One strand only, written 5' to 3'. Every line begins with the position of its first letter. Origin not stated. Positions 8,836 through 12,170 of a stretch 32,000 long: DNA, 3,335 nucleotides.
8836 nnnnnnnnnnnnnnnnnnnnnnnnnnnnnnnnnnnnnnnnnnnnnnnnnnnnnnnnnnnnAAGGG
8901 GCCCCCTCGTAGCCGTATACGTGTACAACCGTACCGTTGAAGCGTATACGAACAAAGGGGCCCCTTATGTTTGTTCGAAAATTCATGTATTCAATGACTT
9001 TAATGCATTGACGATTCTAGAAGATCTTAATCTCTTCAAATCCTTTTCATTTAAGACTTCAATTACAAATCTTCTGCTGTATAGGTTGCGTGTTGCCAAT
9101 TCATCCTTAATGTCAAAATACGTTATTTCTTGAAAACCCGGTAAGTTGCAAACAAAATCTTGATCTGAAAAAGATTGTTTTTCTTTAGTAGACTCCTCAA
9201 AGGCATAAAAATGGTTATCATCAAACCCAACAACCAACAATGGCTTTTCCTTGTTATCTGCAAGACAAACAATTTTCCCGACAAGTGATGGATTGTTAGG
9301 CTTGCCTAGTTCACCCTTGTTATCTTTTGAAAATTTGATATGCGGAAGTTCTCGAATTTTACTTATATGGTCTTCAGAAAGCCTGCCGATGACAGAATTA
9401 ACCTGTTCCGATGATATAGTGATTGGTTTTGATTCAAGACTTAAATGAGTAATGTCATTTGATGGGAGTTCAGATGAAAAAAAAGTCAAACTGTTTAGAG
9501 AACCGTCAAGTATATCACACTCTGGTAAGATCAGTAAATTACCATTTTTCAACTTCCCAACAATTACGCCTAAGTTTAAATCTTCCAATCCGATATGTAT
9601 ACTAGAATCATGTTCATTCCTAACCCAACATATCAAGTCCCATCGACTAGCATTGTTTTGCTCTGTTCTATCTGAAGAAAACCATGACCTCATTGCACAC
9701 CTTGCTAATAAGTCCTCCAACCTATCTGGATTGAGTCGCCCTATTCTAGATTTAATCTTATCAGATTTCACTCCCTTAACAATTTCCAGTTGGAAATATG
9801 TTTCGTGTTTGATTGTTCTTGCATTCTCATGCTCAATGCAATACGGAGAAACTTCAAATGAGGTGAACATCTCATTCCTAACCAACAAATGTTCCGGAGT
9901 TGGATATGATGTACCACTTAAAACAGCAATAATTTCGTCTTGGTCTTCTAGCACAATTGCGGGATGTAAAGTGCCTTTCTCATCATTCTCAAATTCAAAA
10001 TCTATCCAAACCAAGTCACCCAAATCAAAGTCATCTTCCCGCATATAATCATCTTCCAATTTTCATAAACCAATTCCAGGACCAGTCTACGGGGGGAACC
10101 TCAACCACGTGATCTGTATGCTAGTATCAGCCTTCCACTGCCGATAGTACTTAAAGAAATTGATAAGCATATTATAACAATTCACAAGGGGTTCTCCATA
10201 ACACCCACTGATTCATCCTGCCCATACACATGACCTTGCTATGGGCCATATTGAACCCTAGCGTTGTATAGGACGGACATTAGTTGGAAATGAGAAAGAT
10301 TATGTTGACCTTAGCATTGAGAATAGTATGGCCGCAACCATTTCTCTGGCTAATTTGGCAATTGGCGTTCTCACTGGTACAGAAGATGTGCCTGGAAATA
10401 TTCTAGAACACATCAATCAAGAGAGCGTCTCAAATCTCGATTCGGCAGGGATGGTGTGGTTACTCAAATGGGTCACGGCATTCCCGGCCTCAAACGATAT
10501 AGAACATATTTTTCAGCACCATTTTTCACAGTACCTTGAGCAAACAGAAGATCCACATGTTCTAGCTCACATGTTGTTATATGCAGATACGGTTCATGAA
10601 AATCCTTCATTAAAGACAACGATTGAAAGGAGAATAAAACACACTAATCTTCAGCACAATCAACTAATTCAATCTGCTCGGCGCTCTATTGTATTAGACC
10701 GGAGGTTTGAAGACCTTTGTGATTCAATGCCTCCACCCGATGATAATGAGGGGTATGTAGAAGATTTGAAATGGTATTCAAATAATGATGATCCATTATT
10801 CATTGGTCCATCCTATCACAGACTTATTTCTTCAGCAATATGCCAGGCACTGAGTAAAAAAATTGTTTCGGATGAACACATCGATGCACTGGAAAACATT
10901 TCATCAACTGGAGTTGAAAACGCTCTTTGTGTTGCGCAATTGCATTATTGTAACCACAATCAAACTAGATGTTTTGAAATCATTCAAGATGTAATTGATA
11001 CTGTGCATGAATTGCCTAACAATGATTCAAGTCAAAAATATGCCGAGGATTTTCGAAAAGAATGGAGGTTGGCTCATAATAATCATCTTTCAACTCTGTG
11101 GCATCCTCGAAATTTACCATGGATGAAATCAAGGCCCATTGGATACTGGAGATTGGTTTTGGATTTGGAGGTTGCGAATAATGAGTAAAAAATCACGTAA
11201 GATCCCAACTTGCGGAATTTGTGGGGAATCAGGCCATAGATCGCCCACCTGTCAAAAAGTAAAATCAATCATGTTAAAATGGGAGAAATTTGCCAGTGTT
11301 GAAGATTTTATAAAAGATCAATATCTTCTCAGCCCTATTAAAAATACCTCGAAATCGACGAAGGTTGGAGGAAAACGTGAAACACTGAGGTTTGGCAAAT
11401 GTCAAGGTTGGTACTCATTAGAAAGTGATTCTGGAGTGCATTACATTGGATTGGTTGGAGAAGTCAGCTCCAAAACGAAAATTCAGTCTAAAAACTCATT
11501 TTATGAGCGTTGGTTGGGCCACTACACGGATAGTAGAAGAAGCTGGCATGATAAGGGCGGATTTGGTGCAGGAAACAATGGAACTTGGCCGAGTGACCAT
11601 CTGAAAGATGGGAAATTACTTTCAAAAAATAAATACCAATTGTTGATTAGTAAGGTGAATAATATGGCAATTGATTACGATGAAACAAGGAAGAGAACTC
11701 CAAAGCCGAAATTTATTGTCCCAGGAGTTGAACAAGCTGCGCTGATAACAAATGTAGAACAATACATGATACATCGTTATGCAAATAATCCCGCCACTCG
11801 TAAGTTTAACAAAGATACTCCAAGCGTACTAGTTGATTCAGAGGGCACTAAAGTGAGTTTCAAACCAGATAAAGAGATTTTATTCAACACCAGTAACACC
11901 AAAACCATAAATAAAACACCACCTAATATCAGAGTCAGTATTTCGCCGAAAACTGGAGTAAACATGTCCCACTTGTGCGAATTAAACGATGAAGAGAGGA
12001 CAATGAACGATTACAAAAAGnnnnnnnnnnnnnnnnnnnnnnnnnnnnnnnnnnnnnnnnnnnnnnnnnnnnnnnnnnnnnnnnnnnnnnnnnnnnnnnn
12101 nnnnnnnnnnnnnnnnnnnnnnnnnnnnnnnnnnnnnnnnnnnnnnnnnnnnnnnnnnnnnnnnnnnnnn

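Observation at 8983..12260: Candidate undescribed three-gene module: triple MazF-like protein, His-rich helical protein and zinc-knuckle GIY-YIG nuclease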

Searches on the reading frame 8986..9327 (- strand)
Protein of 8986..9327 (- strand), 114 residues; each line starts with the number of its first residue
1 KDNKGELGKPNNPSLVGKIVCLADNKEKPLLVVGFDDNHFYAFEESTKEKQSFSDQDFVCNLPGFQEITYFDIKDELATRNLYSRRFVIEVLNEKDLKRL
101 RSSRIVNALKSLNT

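Call 94: search_protein_families(library=pfam, proteins=[window:8986-9327:-], max_evalue=10)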
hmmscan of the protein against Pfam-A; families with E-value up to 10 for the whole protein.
seq(114 aa): 0 families

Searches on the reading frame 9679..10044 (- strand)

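Call 94: search_protein_families(library=pfam, proteins=[window:9679-10044:-], max_evalue=10)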
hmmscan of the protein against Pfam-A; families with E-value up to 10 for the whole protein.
seq(122 aa): 2 families
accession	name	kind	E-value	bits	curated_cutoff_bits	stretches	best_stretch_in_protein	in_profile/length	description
PF02452.23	PemK_toxin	-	9.4e-05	23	23.1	1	9-115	3-104/109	PemK-like, MazF-like toxin of type II toxin-antitoxin system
PF22405.2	STIV-like_capsid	-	0.13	12.4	26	1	79-103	40-64/148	Sulfolobus turreted icosahedral virus 1-like, major capsid protein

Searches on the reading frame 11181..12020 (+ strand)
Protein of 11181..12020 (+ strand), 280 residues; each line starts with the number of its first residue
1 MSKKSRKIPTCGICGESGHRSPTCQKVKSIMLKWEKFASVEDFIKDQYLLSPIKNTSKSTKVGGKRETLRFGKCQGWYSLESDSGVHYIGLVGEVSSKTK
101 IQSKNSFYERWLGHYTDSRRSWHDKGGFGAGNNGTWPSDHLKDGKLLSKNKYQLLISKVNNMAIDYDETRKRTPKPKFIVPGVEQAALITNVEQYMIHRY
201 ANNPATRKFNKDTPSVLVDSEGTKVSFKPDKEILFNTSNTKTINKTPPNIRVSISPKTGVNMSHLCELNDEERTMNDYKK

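Call 57: search_protein_representatives(protein=window:11181-12020:+)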
Query: 280 residues. Proteins with E-value up to 0.001 (for the whole library): 9; up to 1e-10: 4; up to 1e-30: 3. The best 9 are listed.
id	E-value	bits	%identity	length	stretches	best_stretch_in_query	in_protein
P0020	3.3e-136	469.5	76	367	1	1-280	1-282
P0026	2.1e-42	161.8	44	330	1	10-280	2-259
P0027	7.4e-39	150.2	40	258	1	11-280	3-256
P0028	2.0e-30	122.5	53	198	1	67-209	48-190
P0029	3.8e-06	42.9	54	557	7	8-28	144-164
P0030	9.0e-05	38.4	39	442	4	5-27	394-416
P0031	1.3e-04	37.9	46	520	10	5-27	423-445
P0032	1.3e-04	37.8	34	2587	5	5-39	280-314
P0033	1.5e-04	37.7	45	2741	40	7-33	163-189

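Call 67: search_protein_families(library=pfam, proteins=[P0026, P0027, P0028], max_evalue=1)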
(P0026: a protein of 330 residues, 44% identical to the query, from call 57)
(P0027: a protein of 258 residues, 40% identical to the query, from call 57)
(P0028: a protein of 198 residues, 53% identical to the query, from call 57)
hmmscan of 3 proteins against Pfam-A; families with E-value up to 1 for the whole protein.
P0026 (330 aa): 2 families
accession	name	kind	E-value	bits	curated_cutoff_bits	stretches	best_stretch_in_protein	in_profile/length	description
PF16588.11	zf-C2H2_10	-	0.055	13.7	26.2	1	3-18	6-21/23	C2H2 zinc-finger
PF15560.11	Imm12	-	0.11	12.9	25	1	191-238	14-60/138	Immunity protein 12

P0027 (258 aa): 2 families
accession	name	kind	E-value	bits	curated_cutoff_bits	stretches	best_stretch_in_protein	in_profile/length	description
PF16588.11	zf-C2H2_10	-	0.15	12.3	26.2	1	2-16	5-19/23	C2H2 zinc-finger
PF00098.28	zf-CCHC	-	0.36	11.4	20.8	1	2-16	2-16/18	Zinc knuckle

P0028 (198 aa): 0 families

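Call 70: search_solved_structures(query=A4, max_evalue=10, show_alignments=2)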
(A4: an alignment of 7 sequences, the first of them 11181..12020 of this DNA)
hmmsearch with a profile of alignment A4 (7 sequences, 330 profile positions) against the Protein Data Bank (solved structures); distinct sequences matched with E-value up to 10: 0.

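Call 74: predict_structure(alignment_id=A4)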
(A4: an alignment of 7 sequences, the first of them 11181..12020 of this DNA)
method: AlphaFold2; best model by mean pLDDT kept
length: 280 residues; sequences in the alignment: 7
mean_pLDDT: 36.5   pTM: 0.32
mean pLDDT of the five models: 36.5, 34.6, 34.2, 34.0, 31.2
residues with pLDDT >= 90: 0; 70-90: 0; 50-70: 24; < 50: 256
segments of 3 or more residues with pLDDT < 50: 1-4, 22-36, 38-41, 43-77, 79-88, 92-190, 197-280
pLDDT, mean of each block of 10 residues (from residue 1): 50 55 38 40 42 26 28 42 42 38 38 32 28 31 35 29 30 33 41 49 33 35 35 32 28 25 37 45
secondary structure, 60 per line:
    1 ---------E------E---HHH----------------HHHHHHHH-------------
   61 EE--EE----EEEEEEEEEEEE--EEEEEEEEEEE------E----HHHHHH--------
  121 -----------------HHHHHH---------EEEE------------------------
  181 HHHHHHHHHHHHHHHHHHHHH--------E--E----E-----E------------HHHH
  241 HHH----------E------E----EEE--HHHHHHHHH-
elements in order: H40-47 E71-82 E85-95 H107-112 H138-143 E153-156 H181-201 H237-243 E266-268 H271-279

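Call 83: find_related_loci(query=A4, collection=metagenome_contigs, flank=6000)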
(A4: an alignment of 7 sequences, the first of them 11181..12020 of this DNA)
Query A4 (280 aa) in metagenome_contigs; peptide patterns used: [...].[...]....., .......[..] (x = any residue, [..] = any of these).
160 stretches matched a pattern; 6 encode a relative of the query (tblastn E <= 1e-3); 6 distinct loci.
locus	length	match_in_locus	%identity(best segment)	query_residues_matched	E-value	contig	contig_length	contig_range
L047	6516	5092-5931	100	1-280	0e+0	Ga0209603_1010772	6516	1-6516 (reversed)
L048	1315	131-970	89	1-280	0e+0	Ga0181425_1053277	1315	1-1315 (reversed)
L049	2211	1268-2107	89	1-280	0e+0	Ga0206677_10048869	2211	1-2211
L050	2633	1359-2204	77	1-280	3e-145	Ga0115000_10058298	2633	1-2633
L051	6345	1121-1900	37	8-280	3e-48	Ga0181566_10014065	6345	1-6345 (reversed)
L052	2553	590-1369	39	8-280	4e-46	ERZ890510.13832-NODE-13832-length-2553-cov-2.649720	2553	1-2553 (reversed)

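Call 87: search_protein_families(library=pfam, proteins=[L051:276-1127:+, L047:1255-2052:+, L047:2049-2756:-, L047:233-1186:-, L051:2309-3103:+, L051:3261-4241:+, L051:5138-6121:+], max_evalue=0.1)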
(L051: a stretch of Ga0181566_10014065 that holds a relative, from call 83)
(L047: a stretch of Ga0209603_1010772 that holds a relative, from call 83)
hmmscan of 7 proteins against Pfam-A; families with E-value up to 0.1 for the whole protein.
L051:276-1127:+ (283 aa): 1 family
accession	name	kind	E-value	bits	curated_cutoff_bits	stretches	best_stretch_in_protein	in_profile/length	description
PF20903.3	SPL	-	0.0056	16.1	27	1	182-226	211-255/338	Spore photoproduct lyase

L047:1255-2052:+ (265 aa): 2 families
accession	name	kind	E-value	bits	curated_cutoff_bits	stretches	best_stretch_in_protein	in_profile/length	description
PF00239.26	Resolvase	-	1.5e-28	100.2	23.3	1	14-164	2-141/145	Resolvase, N terminal domain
PF07508.19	Recombinase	-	0.00045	20.9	21.1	1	204-242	16-54/102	Recombinase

L047:2049-2756:- (235 aa): 2 families
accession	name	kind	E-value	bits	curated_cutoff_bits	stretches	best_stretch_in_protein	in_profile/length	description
PF13091.12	PLDc_2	-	3e-10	40.5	27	1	17-136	3-131/132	PLD-like domain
PF11495.14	Regulator_TrmB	-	0.044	13.5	22.2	1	9-116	9-107/233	Archaeal transcriptional regulator TrmB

L047:233-1186:- (317 aa): 18 families
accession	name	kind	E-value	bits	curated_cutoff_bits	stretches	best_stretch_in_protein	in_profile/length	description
PF13424.12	TPR_12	-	2.6e-11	44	30.1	3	194-259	7-74/77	Tetratricopeptide repeat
PF07719.23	TPR_2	-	1.8e-09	37.4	27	1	193-221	4-32/34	Tetratricopeptide repeat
PF00515.34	TPR_1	-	1.6e-08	34.4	27.8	1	194-220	5-31/34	Tetratricopeptide repeat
PF17874.7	TPR_MalT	-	2.7e-08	33.9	45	2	225-306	35-116/336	MalT-like TPR region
PF13240.11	Zn_Ribbon_1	-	6.5e-06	26.2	25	1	3-23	1-21/23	zinc-ribbon domain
PF13181.12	TPR_8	-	0.00012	22.4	25.7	1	194-218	5-29/34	Tetratricopeptide repeat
PF13174.12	TPR_6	-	0.00061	20.7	26.3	1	193-217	3-27/33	Tetratricopeptide repeat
PF24463.1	DUF7577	-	0.0012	18.9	28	1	4-24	5-25/27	Domain of unknown function (DUF7577)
PF10345.15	Cohesin_load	-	0.0037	16.1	25.8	1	128-238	419-536/585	Cohesin loading factor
PF12773.13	DZR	-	0.0052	17.4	27.3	1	3-22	26-45/45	Double zinc ribbon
PF13428.12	TPR_14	-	0.011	16.8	23.5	0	195-218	6-29/44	Tetratricopeptide repeat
PF13374.12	TPR_10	-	0.023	15.2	27.5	0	274-292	6-24/42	Tetratricopeptide repeat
PF11838.14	ERAP1_C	-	0.023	14.5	38.2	0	47-144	17-108/318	ERAP1-like C-terminal domain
PF13431.12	TPR_17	-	0.039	14.7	24.4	0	272-290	15-33/34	Tetratricopeptide repeat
PF17032.10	Zn_ribbon_15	-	0.054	14.7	28.9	1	3-21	54-72/73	zinc-ribbon family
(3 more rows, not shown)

L051:2309-3103:+ (264 aa): 14 families
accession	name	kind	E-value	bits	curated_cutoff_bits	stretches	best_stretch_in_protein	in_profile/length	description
PF13646.12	HEAT_2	-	3.4e-17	63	27.7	2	13-86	7-82/88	HEAT repeats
PF02985.28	HEAT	-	6.5e-14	51.2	23.5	1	144-167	2-25/31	HEAT repeat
PF12717.13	Cnd1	-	9.3e-08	32.7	26.4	1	126-207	4-88/162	non-SMC mitotic condensation complex subunit 1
PF13513.12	HEAT_EZ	-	0.0011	19.9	27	0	138-167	24-53/55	HEAT-like repeat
PF03130.22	HEAT_PBS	-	0.0027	18.5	20.9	0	52-74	1-23/27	PBS lyase HEAT-like repeat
PF00514.29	Arm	-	0.0076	16.7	20.6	0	143-166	13-36/41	Armadillo/beta-catenin-like repeat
PF01602.26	Adaptin_N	-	0.0095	15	37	0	147-200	84-137/524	Adaptin N terminal region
PF21581.3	SCD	-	0.024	15.4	27.5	0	149-168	37-56/75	Stromalin conservative domain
PF14663.11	RasGEF_N_2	-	0.027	15.2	27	0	148-186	11-49/108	Rapamycin-insensitive companion of mTOR RasGEF_N domain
PF25786.1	HEAT_GCN1_C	-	0.03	14.8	27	0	146-194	71-125/151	GCN1-like, C-terminal HEAT repeats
PF25772.1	HEAT_RRP12_N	-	0.031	14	27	1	125-168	131-173/275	RRP12-like, N-terminal HEAT repeats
PF04118.20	Dopey_N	-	0.049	13.2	26.4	0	147-198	142-193/306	Dopey, N-terminal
PF12348.14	CLASP_N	-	0.052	13.5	27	0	35-94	144-203/227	CLASP N terminal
PF12460.14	MMS19_C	-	0.079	12.4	32.9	0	138-169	350-381/426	RNAPII transcription regulator C-terminal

L051:3261-4241:+ (326 aa): 0 families

L051:5138-6121:+ (327 aa): 0 families

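Call 89: search_protein_families(library=padloc, proteins=[L051:276-1127:+, L051:1118-2116:+, L047:2049-2756:-], max_evalue=0.1)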
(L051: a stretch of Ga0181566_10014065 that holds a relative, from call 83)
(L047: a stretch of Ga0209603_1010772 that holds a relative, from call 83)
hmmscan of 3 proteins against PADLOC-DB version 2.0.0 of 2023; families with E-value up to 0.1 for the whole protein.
L051:276-1127:+ (283 aa): 3 families
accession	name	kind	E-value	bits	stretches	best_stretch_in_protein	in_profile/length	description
PDLC01231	Cas12a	-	0.0037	13.4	1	58-188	21-111/1147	Cas12a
PDLC01229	Cas12a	-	0.009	12.1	1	76-158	32-111/1141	CAS-V-A; effector__SPE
PDLC01227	Cas12a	-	0.067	8.9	1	58-127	18-81/1288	"CRISPR-associated protein Cpf1, subtype PREFRAN"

L051:1118-2116:+ (332 aa): 0 families

L047:2049-2756:- (235 aa): 4 families
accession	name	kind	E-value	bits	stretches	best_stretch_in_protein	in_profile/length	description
PDLC03924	MkoC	-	7.3e-05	19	1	14-110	996-1103/1136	-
PDLC02589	DrmC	-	7.9e-05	19.9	1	86-140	203-257/264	DrmC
PDLC03922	MkoB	-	0.00033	18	1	14-127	480-593/610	-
PDLC02607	DrmC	-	0.033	11.5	1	86-138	202-255/265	DrmC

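Call 92: find_related_loci(query=A4, collection=viral_contigs, flank=8000)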
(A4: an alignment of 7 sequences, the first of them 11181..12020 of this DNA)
Query A4 (280 aa) in viral_contigs; peptide patterns used: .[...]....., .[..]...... (x = any residue, [..] = any of these).
19 stretches matched a pattern, but none encodes a relative of the query by tblastn (E <= 1e-3).

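Call 101: search_protein_families(library=phrogs, alignment_id=A4, max_evalue=1)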
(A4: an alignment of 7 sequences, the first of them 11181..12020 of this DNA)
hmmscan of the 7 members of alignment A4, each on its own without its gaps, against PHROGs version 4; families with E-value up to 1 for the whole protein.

A. member 1, window:11181-12020:+ (280 aa): 1 family
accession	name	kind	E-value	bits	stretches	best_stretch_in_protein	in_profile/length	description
phrog_13228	-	unknown function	0.11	13.7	1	12-49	30-67/115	-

B. families by the number of members that match (of 7 scanned): 8 families
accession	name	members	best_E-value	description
phrog_25082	-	2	0.048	-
phrog_28712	-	1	0.042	-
phrog_30632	-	1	0.085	-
phrog_17023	-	1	0.087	-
phrog_13228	-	1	0.11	-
phrog_14382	-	1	0.11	-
phrog_4077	-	1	0.48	-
phrog_9511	-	1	0.71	-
